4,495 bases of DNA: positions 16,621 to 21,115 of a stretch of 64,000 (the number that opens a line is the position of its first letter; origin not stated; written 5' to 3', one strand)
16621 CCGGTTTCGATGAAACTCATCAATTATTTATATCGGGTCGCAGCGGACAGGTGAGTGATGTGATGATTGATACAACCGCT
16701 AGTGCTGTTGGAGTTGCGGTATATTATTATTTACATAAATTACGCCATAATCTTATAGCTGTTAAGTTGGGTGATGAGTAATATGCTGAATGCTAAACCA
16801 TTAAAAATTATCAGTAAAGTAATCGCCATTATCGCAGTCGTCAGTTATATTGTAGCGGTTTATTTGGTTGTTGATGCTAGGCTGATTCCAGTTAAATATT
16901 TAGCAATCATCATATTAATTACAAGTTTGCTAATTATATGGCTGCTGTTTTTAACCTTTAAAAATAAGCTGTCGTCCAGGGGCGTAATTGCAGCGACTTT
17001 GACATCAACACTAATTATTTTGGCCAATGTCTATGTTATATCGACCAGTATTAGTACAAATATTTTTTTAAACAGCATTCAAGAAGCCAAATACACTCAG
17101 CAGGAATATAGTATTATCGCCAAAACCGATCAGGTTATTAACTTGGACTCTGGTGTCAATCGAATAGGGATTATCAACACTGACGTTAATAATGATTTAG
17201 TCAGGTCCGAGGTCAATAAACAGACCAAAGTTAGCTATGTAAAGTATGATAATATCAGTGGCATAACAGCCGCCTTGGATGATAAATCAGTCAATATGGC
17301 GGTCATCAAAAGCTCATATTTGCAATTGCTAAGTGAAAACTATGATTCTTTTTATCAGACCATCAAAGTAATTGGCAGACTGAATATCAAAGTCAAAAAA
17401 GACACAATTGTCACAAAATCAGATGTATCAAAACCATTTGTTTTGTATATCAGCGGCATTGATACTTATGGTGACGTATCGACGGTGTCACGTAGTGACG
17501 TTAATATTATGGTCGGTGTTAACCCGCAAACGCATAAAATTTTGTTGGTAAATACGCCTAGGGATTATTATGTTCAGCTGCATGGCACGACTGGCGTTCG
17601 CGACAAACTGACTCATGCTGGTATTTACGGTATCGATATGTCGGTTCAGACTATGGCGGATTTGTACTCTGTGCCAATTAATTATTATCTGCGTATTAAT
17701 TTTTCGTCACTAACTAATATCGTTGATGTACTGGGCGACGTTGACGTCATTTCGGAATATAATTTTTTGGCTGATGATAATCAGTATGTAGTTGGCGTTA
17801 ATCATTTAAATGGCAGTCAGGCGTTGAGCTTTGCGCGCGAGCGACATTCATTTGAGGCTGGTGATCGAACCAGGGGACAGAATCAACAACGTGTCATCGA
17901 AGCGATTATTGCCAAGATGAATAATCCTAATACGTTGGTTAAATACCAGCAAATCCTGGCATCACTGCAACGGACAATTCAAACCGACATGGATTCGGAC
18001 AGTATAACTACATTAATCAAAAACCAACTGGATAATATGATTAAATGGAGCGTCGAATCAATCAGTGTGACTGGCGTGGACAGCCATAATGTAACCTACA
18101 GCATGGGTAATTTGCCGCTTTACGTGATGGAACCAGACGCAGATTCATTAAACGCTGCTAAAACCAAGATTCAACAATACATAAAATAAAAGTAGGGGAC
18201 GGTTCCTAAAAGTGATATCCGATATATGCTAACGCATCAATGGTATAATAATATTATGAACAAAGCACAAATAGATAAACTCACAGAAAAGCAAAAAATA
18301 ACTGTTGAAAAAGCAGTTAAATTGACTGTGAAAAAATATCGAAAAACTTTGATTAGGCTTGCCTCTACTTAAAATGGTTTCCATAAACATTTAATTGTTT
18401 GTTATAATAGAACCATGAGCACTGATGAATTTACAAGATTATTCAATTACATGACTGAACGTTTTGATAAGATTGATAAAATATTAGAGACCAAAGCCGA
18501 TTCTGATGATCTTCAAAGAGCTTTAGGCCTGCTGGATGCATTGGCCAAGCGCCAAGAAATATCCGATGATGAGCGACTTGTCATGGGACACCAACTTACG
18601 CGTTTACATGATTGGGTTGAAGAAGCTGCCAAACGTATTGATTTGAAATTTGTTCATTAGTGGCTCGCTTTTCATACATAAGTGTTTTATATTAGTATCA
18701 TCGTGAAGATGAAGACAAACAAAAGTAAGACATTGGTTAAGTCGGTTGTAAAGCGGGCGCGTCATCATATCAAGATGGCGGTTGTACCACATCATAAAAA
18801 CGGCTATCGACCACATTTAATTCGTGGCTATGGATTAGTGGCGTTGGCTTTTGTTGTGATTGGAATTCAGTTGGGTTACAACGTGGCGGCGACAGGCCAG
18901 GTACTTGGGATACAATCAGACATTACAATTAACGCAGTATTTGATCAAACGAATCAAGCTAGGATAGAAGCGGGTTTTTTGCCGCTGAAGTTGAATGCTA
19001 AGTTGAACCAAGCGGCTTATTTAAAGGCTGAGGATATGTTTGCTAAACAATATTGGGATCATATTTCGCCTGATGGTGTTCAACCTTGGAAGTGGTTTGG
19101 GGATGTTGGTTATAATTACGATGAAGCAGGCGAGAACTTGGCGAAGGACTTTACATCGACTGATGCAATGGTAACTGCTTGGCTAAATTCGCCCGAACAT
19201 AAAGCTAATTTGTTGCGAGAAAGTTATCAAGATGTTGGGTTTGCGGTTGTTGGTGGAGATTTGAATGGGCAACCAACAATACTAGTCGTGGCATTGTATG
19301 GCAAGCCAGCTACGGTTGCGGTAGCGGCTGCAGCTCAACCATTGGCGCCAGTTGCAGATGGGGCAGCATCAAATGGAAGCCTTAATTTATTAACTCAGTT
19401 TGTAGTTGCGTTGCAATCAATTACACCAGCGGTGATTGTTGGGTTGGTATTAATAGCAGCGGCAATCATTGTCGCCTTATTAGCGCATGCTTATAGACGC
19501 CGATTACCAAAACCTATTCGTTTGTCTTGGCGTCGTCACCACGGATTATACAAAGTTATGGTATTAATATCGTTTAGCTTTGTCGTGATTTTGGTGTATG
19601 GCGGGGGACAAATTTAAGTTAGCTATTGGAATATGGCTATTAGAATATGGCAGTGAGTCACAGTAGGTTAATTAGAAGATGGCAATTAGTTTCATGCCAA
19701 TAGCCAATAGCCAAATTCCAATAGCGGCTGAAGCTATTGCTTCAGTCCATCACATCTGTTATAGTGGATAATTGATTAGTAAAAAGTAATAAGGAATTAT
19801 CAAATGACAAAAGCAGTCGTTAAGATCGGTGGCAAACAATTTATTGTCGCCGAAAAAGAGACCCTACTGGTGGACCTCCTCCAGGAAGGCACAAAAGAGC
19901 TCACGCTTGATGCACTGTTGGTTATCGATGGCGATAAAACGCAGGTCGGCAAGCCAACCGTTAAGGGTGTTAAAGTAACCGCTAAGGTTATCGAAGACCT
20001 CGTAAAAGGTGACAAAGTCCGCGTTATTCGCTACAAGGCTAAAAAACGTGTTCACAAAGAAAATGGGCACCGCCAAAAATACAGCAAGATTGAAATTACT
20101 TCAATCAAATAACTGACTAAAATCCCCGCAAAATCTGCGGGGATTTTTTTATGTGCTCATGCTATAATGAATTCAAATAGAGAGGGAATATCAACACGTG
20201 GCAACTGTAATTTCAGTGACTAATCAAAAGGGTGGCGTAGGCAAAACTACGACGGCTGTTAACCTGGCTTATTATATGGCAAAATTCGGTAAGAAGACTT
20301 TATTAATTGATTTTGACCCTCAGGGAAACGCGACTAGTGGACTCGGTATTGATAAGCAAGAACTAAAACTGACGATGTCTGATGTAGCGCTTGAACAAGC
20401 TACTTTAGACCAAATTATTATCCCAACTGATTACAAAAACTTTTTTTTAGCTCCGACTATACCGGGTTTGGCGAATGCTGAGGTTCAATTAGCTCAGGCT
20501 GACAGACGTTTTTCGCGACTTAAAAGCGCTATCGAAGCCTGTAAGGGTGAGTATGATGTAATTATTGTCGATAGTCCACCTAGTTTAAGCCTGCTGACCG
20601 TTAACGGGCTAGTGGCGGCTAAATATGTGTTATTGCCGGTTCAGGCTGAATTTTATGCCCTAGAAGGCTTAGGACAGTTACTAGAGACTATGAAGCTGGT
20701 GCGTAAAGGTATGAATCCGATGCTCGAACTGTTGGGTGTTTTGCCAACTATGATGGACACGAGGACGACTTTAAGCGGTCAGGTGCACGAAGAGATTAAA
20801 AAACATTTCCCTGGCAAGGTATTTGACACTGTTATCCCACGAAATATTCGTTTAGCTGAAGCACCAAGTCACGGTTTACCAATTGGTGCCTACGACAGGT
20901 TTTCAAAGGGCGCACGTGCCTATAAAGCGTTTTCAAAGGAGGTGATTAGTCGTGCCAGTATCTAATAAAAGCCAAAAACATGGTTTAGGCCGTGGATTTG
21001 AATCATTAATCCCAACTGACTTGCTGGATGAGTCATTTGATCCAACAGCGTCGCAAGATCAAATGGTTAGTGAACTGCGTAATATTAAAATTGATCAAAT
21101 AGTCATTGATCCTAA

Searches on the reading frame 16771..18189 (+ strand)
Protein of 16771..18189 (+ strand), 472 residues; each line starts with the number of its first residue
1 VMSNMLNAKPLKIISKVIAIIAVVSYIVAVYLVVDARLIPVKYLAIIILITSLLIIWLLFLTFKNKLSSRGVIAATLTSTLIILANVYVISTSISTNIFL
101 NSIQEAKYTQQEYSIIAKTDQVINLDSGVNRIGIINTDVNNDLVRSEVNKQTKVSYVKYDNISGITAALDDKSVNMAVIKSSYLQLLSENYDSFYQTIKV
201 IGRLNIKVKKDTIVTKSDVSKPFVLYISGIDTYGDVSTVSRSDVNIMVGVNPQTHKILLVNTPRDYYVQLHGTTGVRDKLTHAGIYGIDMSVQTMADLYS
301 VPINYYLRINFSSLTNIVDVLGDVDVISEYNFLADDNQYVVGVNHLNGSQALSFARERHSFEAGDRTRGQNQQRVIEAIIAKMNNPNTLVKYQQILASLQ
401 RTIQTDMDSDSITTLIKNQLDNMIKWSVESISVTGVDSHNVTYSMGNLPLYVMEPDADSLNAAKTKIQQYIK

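Call 36: search_protein_families(library=pfam, proteins=[window:16771-18189:+], max_evalue=0.00001)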
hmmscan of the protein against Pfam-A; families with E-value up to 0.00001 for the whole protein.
window:16771-18189:+ (472 aa): 1 family
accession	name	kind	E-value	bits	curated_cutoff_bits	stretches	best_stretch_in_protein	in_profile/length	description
PF03816.19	LytR_cpsA_psr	-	1.7e-34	119.6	24.6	1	241-384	1-149/150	LytR_cpsA_psr family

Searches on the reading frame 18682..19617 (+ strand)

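Call 36: search_protein_families(library=pfam, proteins=[window:18682-19617:+], max_evalue=0.00001)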
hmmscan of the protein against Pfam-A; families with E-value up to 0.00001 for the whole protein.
window:18682-19617:+ (311 aa): 1 family
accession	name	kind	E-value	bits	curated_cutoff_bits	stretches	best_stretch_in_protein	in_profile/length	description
PF00188.32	CAP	-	8.6e-16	59.3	21.1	1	88-199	2-111/117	Cysteine-rich secretory protein family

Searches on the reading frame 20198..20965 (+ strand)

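Call 36: search_protein_families(library=pfam, proteins=[window:20198-20965:+], max_evalue=0.00001)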
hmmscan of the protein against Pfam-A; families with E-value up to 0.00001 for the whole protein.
window:20198-20965:+ (255 aa): 7 families
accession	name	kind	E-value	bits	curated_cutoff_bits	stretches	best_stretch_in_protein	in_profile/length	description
PF13614.12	AAA_31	-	6.6e-59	199.3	27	1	3-177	2-176/177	AAA domain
PF01656.29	CbiA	-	6e-29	101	25.4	1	5-229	1-125/125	CobQ/CobB/MinD/ParA nucleotide binding domain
PF09140.17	MipZ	-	1.7e-10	41.1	20.7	1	4-169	2-151/262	ATPase MipZ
PF10609.15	ParA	-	1e-09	38.7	27.1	1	3-129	4-122/246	NUBPL iron-transfer P-loop NTPase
PF02374.21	ArsA_ATPase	-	1.2e-09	38.2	24.3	1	10-44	8-42/305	Anion-transporting ATPase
PF06564.18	CBP_BcsQ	-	1.9e-07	31.3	21.3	0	4-42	3-41/234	Cellulose biosynthesis protein BcsQ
PF00142.24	Fer4_NifH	-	1e-06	28.9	25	1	11-49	8-46/271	4Fe-4S iron sulfur cluster binding proteins, NifH/frxC family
